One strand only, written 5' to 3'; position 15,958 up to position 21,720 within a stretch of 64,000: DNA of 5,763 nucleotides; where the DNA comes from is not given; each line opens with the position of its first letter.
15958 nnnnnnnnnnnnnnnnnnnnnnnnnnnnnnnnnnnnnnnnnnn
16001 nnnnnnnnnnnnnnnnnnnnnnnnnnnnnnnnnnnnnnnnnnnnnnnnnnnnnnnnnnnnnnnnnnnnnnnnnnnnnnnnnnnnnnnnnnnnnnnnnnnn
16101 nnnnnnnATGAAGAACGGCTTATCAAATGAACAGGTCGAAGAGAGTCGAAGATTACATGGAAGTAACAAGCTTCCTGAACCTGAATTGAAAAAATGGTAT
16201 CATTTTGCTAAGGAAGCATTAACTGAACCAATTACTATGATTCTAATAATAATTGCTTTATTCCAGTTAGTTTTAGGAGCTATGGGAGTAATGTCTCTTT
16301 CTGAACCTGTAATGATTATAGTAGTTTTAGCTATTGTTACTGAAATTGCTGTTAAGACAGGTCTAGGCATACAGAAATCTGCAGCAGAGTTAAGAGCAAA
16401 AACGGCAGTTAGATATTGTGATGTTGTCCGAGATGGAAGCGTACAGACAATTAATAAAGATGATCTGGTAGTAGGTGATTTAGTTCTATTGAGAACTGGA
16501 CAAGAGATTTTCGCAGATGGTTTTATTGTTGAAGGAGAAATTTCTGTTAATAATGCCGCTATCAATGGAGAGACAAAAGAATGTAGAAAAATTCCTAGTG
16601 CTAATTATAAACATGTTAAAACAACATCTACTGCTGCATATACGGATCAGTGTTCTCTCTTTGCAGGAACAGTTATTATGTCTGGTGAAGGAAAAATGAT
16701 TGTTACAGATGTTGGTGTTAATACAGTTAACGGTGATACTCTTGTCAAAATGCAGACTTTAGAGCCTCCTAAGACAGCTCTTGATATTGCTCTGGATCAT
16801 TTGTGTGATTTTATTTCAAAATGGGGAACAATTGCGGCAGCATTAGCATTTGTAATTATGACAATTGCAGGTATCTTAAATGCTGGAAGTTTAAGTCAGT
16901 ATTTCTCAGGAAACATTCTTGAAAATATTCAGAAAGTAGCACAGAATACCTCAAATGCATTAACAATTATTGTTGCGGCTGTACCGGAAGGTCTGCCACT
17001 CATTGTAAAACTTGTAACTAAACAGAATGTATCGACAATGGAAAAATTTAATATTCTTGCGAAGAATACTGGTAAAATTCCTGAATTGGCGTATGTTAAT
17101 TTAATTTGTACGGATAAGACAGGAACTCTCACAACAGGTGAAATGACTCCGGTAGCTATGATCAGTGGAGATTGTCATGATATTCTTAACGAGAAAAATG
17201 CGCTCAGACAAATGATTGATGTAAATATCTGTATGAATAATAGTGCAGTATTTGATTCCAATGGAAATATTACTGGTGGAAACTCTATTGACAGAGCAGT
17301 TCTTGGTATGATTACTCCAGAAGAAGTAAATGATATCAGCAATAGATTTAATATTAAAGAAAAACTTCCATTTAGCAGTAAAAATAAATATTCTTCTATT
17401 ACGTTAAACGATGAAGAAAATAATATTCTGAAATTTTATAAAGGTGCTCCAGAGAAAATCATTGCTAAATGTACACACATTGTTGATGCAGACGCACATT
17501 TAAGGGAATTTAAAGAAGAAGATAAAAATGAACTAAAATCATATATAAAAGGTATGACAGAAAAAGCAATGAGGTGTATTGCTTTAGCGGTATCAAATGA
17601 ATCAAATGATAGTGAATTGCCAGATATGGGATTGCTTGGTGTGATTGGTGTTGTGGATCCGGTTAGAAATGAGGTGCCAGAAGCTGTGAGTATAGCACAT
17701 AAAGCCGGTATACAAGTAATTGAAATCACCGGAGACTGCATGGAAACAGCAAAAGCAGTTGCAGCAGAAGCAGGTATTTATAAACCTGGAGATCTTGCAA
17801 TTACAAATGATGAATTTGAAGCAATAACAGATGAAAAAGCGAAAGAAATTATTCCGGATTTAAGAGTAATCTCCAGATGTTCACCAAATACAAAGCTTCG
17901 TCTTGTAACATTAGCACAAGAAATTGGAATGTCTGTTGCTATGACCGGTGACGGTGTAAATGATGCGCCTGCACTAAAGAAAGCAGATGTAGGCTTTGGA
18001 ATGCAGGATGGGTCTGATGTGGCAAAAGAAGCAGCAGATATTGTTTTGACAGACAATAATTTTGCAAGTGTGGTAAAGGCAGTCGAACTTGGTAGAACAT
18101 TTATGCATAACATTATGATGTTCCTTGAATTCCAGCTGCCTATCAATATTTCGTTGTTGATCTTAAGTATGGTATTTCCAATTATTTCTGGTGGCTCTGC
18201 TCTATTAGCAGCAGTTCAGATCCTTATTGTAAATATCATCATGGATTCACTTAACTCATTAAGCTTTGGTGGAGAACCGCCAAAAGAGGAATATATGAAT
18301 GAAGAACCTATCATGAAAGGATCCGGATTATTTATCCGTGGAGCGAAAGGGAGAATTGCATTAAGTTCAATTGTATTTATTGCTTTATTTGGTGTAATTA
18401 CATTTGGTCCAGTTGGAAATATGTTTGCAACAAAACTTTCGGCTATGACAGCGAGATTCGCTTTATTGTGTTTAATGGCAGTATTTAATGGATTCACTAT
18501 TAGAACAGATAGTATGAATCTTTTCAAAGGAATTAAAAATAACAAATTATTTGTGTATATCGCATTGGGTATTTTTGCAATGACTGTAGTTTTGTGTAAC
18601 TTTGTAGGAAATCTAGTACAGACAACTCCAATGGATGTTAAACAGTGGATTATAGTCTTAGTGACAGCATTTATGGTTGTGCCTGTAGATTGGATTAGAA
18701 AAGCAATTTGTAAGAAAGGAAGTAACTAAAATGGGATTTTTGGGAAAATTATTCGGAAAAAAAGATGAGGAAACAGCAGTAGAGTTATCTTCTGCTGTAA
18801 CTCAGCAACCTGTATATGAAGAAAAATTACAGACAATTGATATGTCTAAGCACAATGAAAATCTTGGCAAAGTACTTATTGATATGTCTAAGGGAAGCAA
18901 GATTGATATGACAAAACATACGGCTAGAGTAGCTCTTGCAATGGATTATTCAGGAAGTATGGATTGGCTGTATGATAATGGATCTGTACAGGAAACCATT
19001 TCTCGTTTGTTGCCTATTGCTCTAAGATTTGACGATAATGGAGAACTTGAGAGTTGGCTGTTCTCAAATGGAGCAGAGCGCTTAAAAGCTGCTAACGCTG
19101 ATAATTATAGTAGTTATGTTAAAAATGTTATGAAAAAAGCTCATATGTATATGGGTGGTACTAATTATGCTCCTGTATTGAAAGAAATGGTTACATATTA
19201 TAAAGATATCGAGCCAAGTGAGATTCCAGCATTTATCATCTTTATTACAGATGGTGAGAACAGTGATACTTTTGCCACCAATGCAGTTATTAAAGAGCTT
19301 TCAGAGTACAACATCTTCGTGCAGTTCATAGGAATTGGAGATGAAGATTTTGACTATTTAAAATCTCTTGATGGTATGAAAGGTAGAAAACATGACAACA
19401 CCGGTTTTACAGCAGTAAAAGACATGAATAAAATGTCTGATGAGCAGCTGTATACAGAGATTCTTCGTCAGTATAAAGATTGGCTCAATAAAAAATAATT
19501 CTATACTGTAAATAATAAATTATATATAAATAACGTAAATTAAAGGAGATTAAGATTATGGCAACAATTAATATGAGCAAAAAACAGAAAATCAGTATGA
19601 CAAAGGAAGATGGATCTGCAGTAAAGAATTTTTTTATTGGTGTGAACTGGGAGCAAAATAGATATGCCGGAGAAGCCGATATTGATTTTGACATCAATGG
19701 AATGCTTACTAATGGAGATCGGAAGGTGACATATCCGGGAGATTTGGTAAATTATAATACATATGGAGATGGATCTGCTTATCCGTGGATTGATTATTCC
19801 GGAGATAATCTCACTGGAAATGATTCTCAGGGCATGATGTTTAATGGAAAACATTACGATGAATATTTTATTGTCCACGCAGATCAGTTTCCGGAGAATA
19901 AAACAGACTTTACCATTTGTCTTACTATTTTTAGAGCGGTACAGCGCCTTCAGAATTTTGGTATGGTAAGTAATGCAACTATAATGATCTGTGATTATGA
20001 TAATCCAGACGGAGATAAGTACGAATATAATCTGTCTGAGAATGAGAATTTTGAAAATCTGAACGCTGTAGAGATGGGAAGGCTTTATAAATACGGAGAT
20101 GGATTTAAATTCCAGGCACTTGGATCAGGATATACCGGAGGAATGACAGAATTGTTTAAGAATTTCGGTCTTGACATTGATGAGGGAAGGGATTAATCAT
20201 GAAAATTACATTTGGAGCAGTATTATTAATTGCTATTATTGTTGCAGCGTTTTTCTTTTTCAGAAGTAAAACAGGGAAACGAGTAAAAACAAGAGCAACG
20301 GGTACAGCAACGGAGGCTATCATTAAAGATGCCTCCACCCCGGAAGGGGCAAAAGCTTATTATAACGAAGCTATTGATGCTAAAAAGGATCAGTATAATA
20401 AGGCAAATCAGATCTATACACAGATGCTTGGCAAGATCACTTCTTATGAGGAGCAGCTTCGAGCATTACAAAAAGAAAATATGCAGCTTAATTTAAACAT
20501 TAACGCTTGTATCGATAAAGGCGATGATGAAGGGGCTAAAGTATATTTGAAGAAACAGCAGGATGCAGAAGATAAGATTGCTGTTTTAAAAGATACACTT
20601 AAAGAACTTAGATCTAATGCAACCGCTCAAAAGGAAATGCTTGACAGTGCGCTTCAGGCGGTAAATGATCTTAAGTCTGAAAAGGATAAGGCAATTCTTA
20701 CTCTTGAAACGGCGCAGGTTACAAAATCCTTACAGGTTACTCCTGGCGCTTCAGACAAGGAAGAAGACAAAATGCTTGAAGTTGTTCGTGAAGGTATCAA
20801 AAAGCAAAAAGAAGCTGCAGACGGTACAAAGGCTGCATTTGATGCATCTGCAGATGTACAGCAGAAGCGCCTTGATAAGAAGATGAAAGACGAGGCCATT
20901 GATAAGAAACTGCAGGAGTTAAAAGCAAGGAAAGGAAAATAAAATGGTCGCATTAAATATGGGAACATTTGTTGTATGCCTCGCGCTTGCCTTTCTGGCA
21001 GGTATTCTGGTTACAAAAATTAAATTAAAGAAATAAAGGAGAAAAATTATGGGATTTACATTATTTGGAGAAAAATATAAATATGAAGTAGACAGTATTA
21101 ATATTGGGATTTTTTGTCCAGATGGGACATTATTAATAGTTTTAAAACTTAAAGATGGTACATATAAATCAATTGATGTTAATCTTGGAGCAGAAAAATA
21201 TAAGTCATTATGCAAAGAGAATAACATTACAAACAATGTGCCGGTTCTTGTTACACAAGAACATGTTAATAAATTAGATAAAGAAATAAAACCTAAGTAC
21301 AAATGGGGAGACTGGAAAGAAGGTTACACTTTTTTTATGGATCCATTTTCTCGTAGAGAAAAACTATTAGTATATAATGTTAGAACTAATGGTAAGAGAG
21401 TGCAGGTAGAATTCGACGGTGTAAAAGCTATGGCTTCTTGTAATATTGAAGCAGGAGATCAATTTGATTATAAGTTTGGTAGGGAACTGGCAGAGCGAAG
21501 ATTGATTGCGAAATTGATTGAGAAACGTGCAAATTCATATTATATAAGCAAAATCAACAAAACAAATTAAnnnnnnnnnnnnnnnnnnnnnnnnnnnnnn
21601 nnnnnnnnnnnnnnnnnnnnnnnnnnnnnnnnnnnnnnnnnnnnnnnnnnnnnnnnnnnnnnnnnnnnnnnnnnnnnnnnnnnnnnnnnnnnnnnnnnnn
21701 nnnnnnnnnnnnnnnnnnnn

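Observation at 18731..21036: Membrane-stress style module: TerY-like vWA, TerD, TM-anchored PspA/IM30 and a 30-aa TM peptide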

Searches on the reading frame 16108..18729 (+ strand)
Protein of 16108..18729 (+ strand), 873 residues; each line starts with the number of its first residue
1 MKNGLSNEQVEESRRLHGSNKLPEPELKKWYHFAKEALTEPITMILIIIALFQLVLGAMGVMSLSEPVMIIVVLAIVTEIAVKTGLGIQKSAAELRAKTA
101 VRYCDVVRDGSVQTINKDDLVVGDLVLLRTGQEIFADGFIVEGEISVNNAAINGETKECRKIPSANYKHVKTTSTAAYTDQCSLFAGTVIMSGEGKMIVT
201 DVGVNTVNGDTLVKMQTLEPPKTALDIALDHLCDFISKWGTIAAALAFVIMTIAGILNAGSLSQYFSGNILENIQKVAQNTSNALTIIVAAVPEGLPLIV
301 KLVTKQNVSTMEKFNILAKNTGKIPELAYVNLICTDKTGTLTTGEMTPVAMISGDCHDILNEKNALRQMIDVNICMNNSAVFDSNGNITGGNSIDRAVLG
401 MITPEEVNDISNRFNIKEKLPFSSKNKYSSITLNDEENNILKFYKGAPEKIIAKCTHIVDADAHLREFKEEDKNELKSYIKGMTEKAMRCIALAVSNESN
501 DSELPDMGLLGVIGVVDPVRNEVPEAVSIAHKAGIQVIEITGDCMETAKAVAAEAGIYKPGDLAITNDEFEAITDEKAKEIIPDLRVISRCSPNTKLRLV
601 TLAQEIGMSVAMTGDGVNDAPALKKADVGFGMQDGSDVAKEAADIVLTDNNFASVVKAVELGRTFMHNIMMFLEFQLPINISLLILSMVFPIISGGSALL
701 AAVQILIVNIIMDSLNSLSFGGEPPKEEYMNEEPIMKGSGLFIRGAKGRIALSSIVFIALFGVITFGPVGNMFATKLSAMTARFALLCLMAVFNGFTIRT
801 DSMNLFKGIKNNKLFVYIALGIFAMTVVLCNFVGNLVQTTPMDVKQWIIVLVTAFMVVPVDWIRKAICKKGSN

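Call 3: search_protein_families(library=pfam, proteins=[window:16108-18729:+], max_evalue=0.1)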
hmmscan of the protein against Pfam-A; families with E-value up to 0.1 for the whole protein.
window:16108-18729:+ (873 aa): 7 families
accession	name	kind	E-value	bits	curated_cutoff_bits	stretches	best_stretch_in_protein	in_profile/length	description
PF00122.25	E1-E2_ATPase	-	1.3e-31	109.9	28.1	1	102-312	5-179/181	E1-E2 ATPase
PF00689.26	Cation_ATPase_C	-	3e-31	109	27.3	1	699-867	3-175/175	Cation transporting ATPase, C-terminus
PF00702.32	Hydrolase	-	1.4e-13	52.2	26.4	1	331-627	2-191/191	haloacid dehalogenase-like hydrolase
PF00690.31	Cation_ATPase_N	-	2.7e-11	43.4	20.4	1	2-51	18-67/69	Cation transporter/ATPase, N-terminus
PF13246.12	Cation_ATPase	-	3.2e-11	43.5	21.7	1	376-458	2-91/91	Cation transport ATPase (P-type)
PF08282.18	Hydrolase_3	-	5.5e-06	26.7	20.9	1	610-658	206-254/255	haloacid dehalogenase-like hydrolase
PF18827.6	LPD14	-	0.03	14.8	27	0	262-349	10-96/136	Large polyvalent protein-associated domain 14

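Call 14: search_protein_families(library=phrogs, proteins=[window:16108-18729:+], max_evalue=0.001)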
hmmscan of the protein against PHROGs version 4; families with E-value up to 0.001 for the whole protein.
window:16108-18729:+ (873 aa): 1 family
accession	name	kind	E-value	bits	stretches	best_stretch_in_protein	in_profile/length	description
phrog_12316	-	other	6.3e-122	409.4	1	2-870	33-844/850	ATPase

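Call 23: search_protein_families(library=ncbifam, proteins=[window:16108-18729:+], max_evalue=0.001)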
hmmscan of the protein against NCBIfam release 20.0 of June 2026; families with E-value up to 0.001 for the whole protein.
window:16108-18729:+ (873 aa): 21 families
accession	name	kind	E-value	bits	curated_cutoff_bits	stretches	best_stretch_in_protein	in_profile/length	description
TIGR01517.1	ATPase-IIB_Ca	equivalog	3.9e-153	511.7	507.05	1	2-863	53-875/882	calcium-translocating P-type ATPase, PMCA-type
TIGR01522.1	ATPase-IIA2_Ca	equivalog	7.1e-122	407.8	798.3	1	2-870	21-852/854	calcium-transporting P-type ATPase, PMR1-type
TIGR01116.1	ATPase-IIA1_Ca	equivalog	3.2e-97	326.5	703.4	1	44-867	11-797/799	calcium-translocating P-type ATPase, SERCA-type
TIGR01647.1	ATPase-IIIA_H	equivalog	1e-78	265.3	615.5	1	4-713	1-638/755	plasma-membrane proton-efflux P-type ATPase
TIGR01494.1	ATPase_P-type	subfamily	1.1e-69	235.1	62.3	4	575-702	353-475/478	HAD-IC family P-type ATPase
TIGR01523.1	ATPase-IID_K-Na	equivalog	5.3e-66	222.9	645.05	3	418-744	487-833/997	potassium/sodium efflux P-type ATPase, fungal-type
TIGR01106.1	ATPase-IIC_X-K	subfamily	2.3e-65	221.1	946.1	2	2-562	34-612/997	Na,H/K antiporter P-type ATPase subunit alpha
TIGR01524.1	ATPase-IIIB_Mg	equivalog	2.7e-62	210.8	610.75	1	1-720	30-713/867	magnesium-translocating P-type ATPase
NF011702.0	PRK15122.1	subfamily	2e-53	181.6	975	1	2-714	47-747/907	magnesium-translocating P-type ATPase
TIGR01525.1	ATPase-IB_hvy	subfamily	1.5e-50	172.6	346.25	2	56-557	10-426/560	heavy metal translocating P-type ATPase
TIGR01657.1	P-ATPase-V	hypoth_equivalog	3.8e-46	157.2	618.25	2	2-569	137-709/1055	ATP13A2 family polyamine export P-type ATPase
TIGR01511.1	ATPase-IB1_Cu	subfamily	1.5e-39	136.3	397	4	585-686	408-506/542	copper-translocating P-type ATPase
TIGR01512.1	ATPase-IB2_Cd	subfamily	2.2e-37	128.9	313.5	3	587-706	367-482/494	cadmium family heavy metal-translocating P-type ATPase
TIGR01497.1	kdpB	equivalog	5.9e-28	97.3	527.9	2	587-667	488-568/675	potassium-transporting ATPase subunit KdpB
NF010609.0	PRK14010.1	equivalog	1.3e-27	96.4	1323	2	586-667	482-563/673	K(+)-transporting ATPase subunit B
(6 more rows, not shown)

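Call 24: search_protein_families(library=padloc, proteins=[window:16108-18729:+], max_evalue=0.001)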
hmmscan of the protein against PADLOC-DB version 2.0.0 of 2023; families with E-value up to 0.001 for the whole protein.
window:16108-18729:+ (873 aa): 0 families

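Call 82: search_dna_similar(query=window:16108-18729:+, collection=phages, mode=protein, max_rows=15)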
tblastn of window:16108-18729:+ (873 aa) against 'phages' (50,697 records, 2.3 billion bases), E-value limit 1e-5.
Records with a match: 126; places in all: 131; records where one place covers at least 80% of the query: 24.
Best place of each record, by identity: <60% 126.
By first word of the organism name: Listeria 56; Enterococcus 23; Bacteriophage 15; Salmonella 8; Acinetobacter 8; Streptococcus 5; Escherichia 5; Staphylococcus 4; Pseudomonas 2.
By host as written in the record: Listeria monocytogenes 56; - 31; Enterococcus faecalis 15; Escherichia coli O157:H7 ATCC 43895 5; Homo sapiens 4; Salmonella enterica subsp. enterica serovar Kentucky 4; Staphylococcus aureus 4; Pseudomonas aeruginosa 2; and 4 more.
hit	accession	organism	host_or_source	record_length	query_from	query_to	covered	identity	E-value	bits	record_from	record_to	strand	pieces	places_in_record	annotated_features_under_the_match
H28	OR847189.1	Listeria phage LM 4-11-1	Listeria monocytogenes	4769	4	860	98%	31.2%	3e-82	295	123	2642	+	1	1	record has no annotation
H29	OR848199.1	Listeria phage LM 4-14-1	Listeria monocytogenes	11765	3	865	99%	30.9%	3e-82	296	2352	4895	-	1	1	record has no annotation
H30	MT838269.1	Bacteriophage sp.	human fecal samples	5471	4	851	97%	30.5%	1e-96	338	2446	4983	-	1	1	record has no annotation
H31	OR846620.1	Enterococcus phage Efs 1-1-1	Enterococcus faecalis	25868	2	860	98%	29.7%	1e-78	285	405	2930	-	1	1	record has no annotation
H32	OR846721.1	Listeria phage LM 4-11-1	Listeria monocytogenes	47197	1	870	100%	27.8%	4e-70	259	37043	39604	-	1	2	record has no annotation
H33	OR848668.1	Listeria phage LM 4-14-1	Listeria monocytogenes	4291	1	870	100%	27.8%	2e-70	259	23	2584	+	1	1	record has no annotation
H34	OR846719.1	Listeria phage LM 4-11-1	Listeria monocytogenes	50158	1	852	98%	27.9%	5e-69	256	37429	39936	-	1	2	record has no annotation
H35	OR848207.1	Listeria phage LM 4-14-1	Listeria monocytogenes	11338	1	852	98%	27.9%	4e-69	256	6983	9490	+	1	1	record has no annotation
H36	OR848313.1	Listeria phage LM 4-14-1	Listeria monocytogenes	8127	3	861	98%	27.1%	9e-60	228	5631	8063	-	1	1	record has no annotation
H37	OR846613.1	Enterococcus phage Efs 1-1-1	Enterococcus faecalis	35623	2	873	100%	26.6%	1e-56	218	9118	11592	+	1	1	record has no annotation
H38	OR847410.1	Listeria phage LM 4-11-1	Listeria monocytogenes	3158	3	825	94%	27.6%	2e-59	224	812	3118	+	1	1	record has no annotation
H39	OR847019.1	Listeria phage LM 4-11-1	Listeria monocytogenes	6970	3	742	85%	30.6%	3e-82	295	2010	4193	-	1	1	record has no annotation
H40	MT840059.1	Bacteriophage sp.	human fecal samples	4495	206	842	73%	33.5%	2e-98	342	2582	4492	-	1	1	record has no annotation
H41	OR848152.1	Listeria phage LM 4-14-1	Listeria monocytogenes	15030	3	853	97%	23.8%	9e-41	169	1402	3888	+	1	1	record has no annotation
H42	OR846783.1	Listeria phage LM 4-11-1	Listeria monocytogenes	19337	3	853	97%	23.8%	9e-41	169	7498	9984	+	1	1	record has no annotation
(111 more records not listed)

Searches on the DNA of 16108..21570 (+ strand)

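Call 5: search_dna_similar(query=window:16108-21570:+, collection=phages, mode=near, max_rows=20)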
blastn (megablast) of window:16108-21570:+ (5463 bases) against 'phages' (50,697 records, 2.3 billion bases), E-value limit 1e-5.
No match.
